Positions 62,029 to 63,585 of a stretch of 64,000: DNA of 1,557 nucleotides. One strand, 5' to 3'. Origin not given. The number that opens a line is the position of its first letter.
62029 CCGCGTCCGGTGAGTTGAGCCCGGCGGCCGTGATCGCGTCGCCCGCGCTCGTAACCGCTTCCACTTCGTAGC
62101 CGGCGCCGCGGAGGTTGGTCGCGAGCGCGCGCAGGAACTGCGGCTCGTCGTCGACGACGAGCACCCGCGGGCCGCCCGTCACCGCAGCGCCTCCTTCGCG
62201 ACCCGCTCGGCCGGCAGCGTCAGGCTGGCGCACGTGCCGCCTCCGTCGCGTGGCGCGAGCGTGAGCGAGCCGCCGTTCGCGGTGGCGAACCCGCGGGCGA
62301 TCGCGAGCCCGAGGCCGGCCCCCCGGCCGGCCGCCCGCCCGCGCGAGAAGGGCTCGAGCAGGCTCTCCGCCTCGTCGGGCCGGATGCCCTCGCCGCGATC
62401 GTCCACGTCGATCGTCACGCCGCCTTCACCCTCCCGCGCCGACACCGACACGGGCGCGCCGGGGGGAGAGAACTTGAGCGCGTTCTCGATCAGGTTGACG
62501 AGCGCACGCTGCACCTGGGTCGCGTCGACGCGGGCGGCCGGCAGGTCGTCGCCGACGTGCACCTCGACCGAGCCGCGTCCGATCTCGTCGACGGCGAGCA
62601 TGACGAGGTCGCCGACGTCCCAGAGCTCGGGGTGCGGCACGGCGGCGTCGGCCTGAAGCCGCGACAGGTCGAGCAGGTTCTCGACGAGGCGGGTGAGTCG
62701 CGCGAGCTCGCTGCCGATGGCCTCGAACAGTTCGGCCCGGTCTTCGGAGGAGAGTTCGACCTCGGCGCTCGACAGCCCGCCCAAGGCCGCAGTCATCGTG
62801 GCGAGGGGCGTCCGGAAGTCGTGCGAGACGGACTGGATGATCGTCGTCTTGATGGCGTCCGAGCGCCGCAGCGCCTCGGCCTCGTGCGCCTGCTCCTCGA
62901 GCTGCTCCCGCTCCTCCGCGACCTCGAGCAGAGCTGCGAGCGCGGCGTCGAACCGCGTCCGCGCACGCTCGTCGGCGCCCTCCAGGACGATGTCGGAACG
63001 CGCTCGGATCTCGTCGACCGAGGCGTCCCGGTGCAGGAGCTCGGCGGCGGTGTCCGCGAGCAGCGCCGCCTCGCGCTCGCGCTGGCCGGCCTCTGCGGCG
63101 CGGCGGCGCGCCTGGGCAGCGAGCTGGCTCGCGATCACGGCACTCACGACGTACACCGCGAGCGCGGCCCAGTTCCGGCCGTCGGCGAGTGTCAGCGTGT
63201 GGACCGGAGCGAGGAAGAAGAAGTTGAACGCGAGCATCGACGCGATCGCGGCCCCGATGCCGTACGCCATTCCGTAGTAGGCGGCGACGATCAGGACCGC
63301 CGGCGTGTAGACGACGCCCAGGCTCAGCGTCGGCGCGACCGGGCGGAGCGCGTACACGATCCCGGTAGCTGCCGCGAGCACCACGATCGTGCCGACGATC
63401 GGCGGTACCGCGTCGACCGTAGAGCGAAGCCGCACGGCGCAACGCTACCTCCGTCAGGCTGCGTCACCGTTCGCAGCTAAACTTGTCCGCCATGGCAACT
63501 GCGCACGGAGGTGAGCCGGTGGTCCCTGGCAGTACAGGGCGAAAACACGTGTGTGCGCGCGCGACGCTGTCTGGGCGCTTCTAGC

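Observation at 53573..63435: Potassium-homeostasis supercluster: truncated KdpD plus KdpE sit upstream of a KimA-like symporter, APC-USP permeases and TrkA proteins, with no kdpFABC or trkH in the window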

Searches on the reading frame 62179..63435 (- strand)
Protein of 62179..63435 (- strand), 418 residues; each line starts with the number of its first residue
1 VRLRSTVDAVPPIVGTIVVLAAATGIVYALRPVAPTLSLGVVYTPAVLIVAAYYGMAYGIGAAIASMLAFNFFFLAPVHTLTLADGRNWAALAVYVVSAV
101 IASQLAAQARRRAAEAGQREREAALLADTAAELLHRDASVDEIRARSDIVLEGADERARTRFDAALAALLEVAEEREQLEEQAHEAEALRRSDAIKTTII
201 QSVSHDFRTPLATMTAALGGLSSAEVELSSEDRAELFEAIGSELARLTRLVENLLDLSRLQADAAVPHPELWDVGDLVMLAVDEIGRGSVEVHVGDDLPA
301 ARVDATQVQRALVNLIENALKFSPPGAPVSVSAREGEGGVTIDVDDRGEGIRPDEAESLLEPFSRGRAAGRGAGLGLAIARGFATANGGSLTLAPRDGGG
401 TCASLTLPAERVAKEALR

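Call 4: search_protein_families(library=pfam, proteins=[window:62179-63435:-], max_evalue=0.01)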
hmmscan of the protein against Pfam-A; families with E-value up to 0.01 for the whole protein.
window:62179-63435:- (418 aa): 4 families
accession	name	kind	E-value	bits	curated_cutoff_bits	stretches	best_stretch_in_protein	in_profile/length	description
PF13493.11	DUF4118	-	9e-25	87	28.4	1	15-119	3-107/107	Domain of unknown function (DUF4118)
PF02518.31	HATPase_c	-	1.9e-22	80.2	26.4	1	304-410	2-110/111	Histidine kinase-, DNA gyrase B-, and HSP90-like ATPase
PF00512.31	HisKA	-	3.7e-13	49.7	26.9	1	196-262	2-65/66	His Kinase A (phospho-acceptor) domain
PF13581.12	HATPase_c_2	-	6.3e-06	26.7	27.4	1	311-385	39-110/127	Histidine kinase-like ATPase domain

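Call 5: search_protein_families(library=ncbifam, proteins=[window:62179-63435:-], max_evalue=0.01)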
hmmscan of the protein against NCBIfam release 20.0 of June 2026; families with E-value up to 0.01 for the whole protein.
window:62179-63435:- (418 aa): 79 families (the best 25 are shown)
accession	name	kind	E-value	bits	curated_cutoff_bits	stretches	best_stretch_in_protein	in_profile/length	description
NF007793.0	PRK10490.1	equivalog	2.1e-43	148.5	1123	2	165-412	633-885/895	two-component system sensor histidine kinase KdpD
NF011874.0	PRK15347.1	equivalog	2.5e-31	108.6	852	1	172-413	377-618/921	two component system sensor kinase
TIGR02966.1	phoR_proteo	equivalog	3e-30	105.4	334.2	1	184-404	102-330/333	phosphate regulon sensor histidine kinase PhoR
NF040691.1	MtrAB_MtrB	equivalog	1.6e-29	103.3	450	1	178-411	256-494/507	MtrAB system histidine kinase MtrB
NF033092.0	HK_WalK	equivalog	5e-28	98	725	1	192-408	368-593/594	cell wall metabolism sensor histidine kinase WalK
NF008312.0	PRK11100.1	equivalog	7e-28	97.7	356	1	176-410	233-475/477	two-component system sensor histidine kinase CreC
NF041880.1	EPS_EpsF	equivalog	1.2e-26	93.3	900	1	180-392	258-474/492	response regulator EpsF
NF046044.1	PnpS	equivalog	2.8e-26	92.4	400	1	161-408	136-390/390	two-component system histidine kinase PnpS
NF008468.0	PRK11360.1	equivalog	2.4e-25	89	646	1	175-414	379-613/616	two-component system sensor histidine kinase AtoS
NF007898.0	PRK10604.1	equivalog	2.3e-24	86.4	478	1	185-412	204-426/433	two-component system sensor histidine kinase RstB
NF007004.0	PRK09467.1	equivalog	3.3e-24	85.5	415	1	192-410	228-437/440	two-component system sensor histidine kinase EnvZ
NF047874.1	MASE3_PAS_HK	subfamily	1.2e-23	83.8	560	1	174-415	376-631/655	MASE3 domain-containing sensor histidine kinase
NF041832.1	near_NosP_CTERM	subfamily_domain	1.5e-23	83.4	400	1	194-413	5-229/370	NahK/ErcS family hybrid sensor histidine kinase/response regulator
NF041735.1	hist_kin_RppB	equivalog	1.7e-23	83.2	400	1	203-408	223-438/438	two-component system sensor histidine kinase RppB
TIGR02956.1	TMAO_torS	equivalog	6.4e-23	80.8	676.5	1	186-414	455-687/967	TMAO reductase system sensor histidine kinase/response regulator TorS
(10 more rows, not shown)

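Call 13: find_homologous_proteins(query=window:62182-63435:-, max_evalue=1e-20)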
Query seq(418 aa) (418 aa): 4846 proteins with E <= 1e-20 among 8000 candidates; the best 120 are listed.
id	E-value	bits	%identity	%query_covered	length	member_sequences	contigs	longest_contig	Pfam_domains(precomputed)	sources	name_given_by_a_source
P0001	1.9e-252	855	100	100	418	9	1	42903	PF13581.13,PF02518.32,PF00512.32,PF13493.12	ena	-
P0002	6.9e-251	850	99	100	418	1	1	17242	PF13581.13,PF02518.32,PF00512.32,PF13493.12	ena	-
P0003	5.0e-238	808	94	100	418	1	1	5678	PF13581.13,PF02518.32,PF00512.32,PF13493.12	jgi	jgi:two-component system, OmpR family, sensor histidine kinase KdpD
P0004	4.7e-216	735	86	100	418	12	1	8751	PF02518.32,PF00512.32,PF13493.12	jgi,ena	-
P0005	1.6e-212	724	86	100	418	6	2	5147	PF13581.13,PF02518.32,PF00512.32,PF13493.12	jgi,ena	-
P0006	1.8e-212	723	86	100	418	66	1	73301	PF02518.32,PF00512.32,PF13493.12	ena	-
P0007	2.2e-199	680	80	100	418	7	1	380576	PF02518.32,PF00512.32,PF13493.12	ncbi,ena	-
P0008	3.1e-199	680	80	100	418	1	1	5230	PF02518.32,PF00512.32,PF13493.12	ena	-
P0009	9.0e-199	678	81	100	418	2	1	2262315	PF02518.32,PF00512.32,PF13493.12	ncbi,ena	-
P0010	5.1e-198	676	80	100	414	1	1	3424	PF02518.32,PF00512.32,PF13493.12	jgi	jgi:two-component system, OmpR family, sensor histidine kinase KdpD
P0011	1.6e-196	671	79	100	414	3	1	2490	PF02518.32,PF00512.32,PF13493.12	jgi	jgi:two-component system sensor histidine kinase KdpD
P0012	2.1e-196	671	80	100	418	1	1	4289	PF02518.32,PF00512.32,PF13493.12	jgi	jgi:two-component system sensor histidine kinase KdpD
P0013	6.0e-196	669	79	100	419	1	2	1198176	PF02518.32,PF00512.32,PF13493.12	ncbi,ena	-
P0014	1.4e-195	668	79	100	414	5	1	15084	PF02518.32,PF00512.32,PF13493.12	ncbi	-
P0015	7.7e-195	665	79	100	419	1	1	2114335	PF02518.32,PF00512.32,PF13493.12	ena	-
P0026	1.3e-173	596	72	100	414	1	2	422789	PF02518.32,PF00512.32,PF13493.12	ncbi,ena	-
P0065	2.7e-135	469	60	96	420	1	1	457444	PF13581.13,PF02518.32,PF00512.32,PF13493.12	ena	-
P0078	8.2e-125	435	62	92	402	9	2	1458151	PF02518.32,PF00512.32,PF13493.12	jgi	-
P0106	4.8e-115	403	56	98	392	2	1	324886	PF02518.32,PF00512.32,PF13493.12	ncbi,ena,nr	ncbi:MAG TPA: DUF4118 domain-containing protein [Gaiellaceae bacterium]|nr:DUF4118 domain-containing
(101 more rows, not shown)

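Call 14: find_encoding_contigs(protein=P0001, flank=10000, max_places=3)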
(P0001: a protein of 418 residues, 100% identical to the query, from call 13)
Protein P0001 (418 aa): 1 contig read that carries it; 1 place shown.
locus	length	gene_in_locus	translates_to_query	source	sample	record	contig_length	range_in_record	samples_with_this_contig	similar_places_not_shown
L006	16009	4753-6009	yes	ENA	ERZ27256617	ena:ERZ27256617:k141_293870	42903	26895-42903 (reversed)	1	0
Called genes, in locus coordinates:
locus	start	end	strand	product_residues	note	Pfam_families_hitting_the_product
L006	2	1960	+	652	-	?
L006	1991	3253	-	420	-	PF03448:MgtE_N, PF00571:CBS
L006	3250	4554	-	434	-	PF01566:Nramp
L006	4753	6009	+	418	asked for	PF13493:DUF4118, PF00512:HisKA, PF13581:HATPase_c_2 (weak), PF02518:HATPase_c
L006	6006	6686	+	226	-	PF00072:Response_reg, PF00486:Trans_reg_C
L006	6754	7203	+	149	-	-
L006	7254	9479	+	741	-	PF13520:AA_permease_2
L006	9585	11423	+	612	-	PF00324:AA_permease, PF13520:AA_permease_2, PF00582:Usp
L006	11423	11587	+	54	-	-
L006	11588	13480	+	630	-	PF13520:AA_permease_2, PF00324:AA_permease, PF00582:Usp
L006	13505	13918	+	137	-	PF02254:TrkA_N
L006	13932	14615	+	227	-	PF02254:TrkA_N, PF13241:NAD_binding_7, PF02080:TrkA_C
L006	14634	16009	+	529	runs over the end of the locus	PF09924:LPG_synthase_C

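Call 15: find_encoding_contigs(protein=P0009, flank=10000, max_places=2)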
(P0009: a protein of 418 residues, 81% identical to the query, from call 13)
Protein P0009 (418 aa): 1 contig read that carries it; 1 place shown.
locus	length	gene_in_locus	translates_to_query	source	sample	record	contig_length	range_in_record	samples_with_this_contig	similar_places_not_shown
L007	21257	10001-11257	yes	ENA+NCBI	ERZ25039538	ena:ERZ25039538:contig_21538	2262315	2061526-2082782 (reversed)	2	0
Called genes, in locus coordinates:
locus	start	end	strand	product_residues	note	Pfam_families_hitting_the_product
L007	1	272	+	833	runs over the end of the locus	PF00082:Peptidase_S8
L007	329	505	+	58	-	PF05768:Glrx-like (weak)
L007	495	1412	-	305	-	PF20434:BD-FAE, PF07859:Abhydrolase_3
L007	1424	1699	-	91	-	PF10041:DUF2277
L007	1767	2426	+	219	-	PF06971:Put_DNA-bind_N, PF02629:CoA_binding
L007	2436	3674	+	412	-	PF13439:Glyco_transf_4, PF13579:Glyco_trans_4_4, PF20706:GT4-conflict, PF00534:Glycos_transf_1, PF13692:Glyco_trans_1_4, PF13524:Glyco_trans_1_2 (faint)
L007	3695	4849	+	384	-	PF04107:GCS2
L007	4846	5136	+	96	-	-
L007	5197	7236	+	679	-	PF03030:H_PPase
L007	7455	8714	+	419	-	PF03448:MgtE_N, PF00571:CBS (weak)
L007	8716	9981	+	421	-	PF01566:Nramp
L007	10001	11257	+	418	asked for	PF13493:DUF4118, PF00512:HisKA, PF02518:HATPase_c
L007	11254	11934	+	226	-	PF00072:Response_reg, PF00486:Trans_reg_C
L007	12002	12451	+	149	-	-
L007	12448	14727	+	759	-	PF13520:AA_permease_2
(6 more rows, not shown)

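Call 41: find_encoding_contigs(protein=P0026, flank=10000, max_places=2)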
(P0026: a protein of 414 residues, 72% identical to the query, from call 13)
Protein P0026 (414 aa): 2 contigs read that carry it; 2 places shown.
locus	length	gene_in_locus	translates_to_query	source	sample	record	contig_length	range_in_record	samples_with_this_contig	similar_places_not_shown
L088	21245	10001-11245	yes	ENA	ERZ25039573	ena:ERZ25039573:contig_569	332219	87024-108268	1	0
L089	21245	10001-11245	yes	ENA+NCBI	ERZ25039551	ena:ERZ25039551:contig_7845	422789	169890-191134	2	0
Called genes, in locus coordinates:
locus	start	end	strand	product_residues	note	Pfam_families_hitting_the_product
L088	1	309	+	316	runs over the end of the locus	PF00814:TsaD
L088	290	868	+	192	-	-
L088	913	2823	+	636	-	PF00082:Peptidase_S8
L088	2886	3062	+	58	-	PF05768:Glrx-like (weak)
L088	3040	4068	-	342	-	PF20434:BD-FAE, PF07859:Abhydrolase_3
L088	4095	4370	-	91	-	PF10041:DUF2277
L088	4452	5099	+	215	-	PF06971:Put_DNA-bind_N, PF02629:CoA_binding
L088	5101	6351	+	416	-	PF13439:Glyco_transf_4, PF13579:Glyco_trans_4_4, PF20706:GT4-conflict, PF00534:Glycos_transf_1, PF13692:Glyco_trans_1_4, PF13524:Glyco_trans_1_2 (weak)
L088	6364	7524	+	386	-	PF04107:GCS2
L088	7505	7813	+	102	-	-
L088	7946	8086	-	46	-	-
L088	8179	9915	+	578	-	PF03030:H_PPase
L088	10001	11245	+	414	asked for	PF13493:DUF4118, PF00512:HisKA, PF02518:HATPase_c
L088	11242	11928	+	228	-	PF00072:Response_reg, PF00486:Trans_reg_C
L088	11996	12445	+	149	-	-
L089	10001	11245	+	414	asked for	PF13493:DUF4118, PF00512:HisKA, PF02518:HATPase_c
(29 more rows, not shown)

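Call 42: find_encoding_contigs(protein=P0065, flank=10000, max_places=2)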
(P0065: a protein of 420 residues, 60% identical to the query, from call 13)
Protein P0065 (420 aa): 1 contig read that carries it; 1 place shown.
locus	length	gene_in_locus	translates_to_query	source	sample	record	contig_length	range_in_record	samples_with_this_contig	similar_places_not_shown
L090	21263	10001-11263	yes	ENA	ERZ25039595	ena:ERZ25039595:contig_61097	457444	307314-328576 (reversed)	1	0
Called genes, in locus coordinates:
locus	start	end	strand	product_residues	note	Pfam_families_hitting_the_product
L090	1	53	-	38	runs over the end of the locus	-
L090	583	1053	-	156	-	PF01613:Flavin_Reduct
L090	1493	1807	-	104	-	-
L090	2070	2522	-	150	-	PF04073:tRNA_edit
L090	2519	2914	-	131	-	-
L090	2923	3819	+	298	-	PF02625:XdhC_CoxI, PF13478:XdhC_C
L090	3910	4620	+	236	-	PF00174:Oxidored_molyb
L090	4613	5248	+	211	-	PF01292:Ni_hydr_CYTB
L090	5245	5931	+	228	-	PF00072:Response_reg, PF00486:Trans_reg_C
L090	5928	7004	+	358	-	PF00672:HAMP, PF00512:HisKA, PF13581:HATPase_c_2 (faint), PF02518:HATPase_c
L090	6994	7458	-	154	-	PF03737:RraA-like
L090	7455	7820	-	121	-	PF00877:NLPC_P60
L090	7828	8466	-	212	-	-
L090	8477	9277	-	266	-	-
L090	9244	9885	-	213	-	PF13231:PMT_2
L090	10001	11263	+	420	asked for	PF13493:DUF4118, PF00512:HisKA, PF13581:HATPase_c_2 (weak), PF02518:HATPase_c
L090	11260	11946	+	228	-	PF00072:Response_reg, PF00486:Trans_reg_C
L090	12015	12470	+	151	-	-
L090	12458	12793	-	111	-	-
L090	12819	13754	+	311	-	-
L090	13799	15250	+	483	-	PF10604:Polyketide_cyc2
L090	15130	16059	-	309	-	-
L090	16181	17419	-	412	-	PF02353:CMAS, PF13489:Methyltransf_23, PF08241:Methyltransf_11, PF08242:Methyltransf_12, PF13649:Methyltransf_25, PF13847:Methyltransf_31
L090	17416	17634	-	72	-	PF07103:DUF1365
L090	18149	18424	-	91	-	-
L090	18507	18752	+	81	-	-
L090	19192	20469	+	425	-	PF00487:FA_desaturase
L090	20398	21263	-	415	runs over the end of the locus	PF04932:Wzy_C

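Call 44: find_encoding_contigs(protein=P0078, flank=10000, max_places=2)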
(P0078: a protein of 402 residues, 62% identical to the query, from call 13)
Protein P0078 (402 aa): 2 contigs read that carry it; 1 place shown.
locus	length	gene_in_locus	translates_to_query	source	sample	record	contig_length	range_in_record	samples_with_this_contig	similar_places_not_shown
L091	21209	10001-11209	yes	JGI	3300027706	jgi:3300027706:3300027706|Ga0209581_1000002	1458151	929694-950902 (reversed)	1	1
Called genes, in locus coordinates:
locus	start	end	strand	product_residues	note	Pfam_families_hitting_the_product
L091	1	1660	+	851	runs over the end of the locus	PF00082:Peptidase_S8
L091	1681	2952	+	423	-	PF02812:ELFV_dehydrog_N, PF00208:ELFV_dehydrog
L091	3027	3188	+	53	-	-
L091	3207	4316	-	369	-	PF06224:AlkZ-like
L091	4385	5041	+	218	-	PF06971:Put_DNA-bind_N, PF02629:CoA_binding, PF03807:F420_oxidored (faint)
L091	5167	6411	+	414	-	PF13439:Glyco_transf_4, PF13579:Glyco_trans_4_4, PF20706:GT4-conflict (weak), PF00534:Glycos_transf_1, PF13692:Glyco_trans_1_4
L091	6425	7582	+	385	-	PF04107:GCS2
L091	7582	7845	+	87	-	-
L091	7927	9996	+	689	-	PF03030:H_PPase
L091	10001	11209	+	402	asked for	PF13493:DUF4118, PF00512:HisKA, PF02518:HATPase_c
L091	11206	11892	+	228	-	PF00072:Response_reg, PF00486:Trans_reg_C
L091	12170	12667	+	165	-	PF01797:Y1_Tnp (weak)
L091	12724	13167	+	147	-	-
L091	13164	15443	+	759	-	PF13520:AA_permease_2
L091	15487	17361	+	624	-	PF13520:AA_permease_2, PF00324:AA_permease, PF00582:Usp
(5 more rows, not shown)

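Call 45: find_encoding_contigs(protein=P0106, flank=10000, max_places=2)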
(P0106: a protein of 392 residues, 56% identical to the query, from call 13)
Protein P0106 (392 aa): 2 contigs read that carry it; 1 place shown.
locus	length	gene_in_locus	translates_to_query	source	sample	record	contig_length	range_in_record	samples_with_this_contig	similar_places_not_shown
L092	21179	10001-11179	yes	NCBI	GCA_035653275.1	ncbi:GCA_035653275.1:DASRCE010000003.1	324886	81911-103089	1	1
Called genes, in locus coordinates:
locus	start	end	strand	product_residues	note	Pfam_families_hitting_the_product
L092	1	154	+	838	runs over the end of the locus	PF00082:Peptidase_S8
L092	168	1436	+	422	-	PF02812:ELFV_dehydrog_N, PF00208:ELFV_dehydrog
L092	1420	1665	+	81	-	PF00462:Glutaredoxin (weak), PF05768:Glrx-like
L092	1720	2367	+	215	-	PF06971:Put_DNA-bind_N, PF02629:CoA_binding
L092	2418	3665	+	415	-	PF13439:Glyco_transf_4, PF13579:Glyco_trans_4_4, PF20706:GT4-conflict, PF00534:Glycos_transf_1, PF13692:Glyco_trans_1_4, PF13524:Glyco_trans_1_2 (weak)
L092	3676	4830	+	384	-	PF04107:GCS2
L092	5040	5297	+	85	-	-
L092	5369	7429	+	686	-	PF03030:H_PPase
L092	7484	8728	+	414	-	PF03448:MgtE_N, PF00571:CBS (weak)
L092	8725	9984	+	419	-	PF01566:Nramp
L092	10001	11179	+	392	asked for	PF13493:DUF4118, PF00512:HisKA, PF02518:HATPase_c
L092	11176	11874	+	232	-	PF00072:Response_reg, PF00486:Trans_reg_C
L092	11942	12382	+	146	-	-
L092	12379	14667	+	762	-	PF13520:AA_permease_2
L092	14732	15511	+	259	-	-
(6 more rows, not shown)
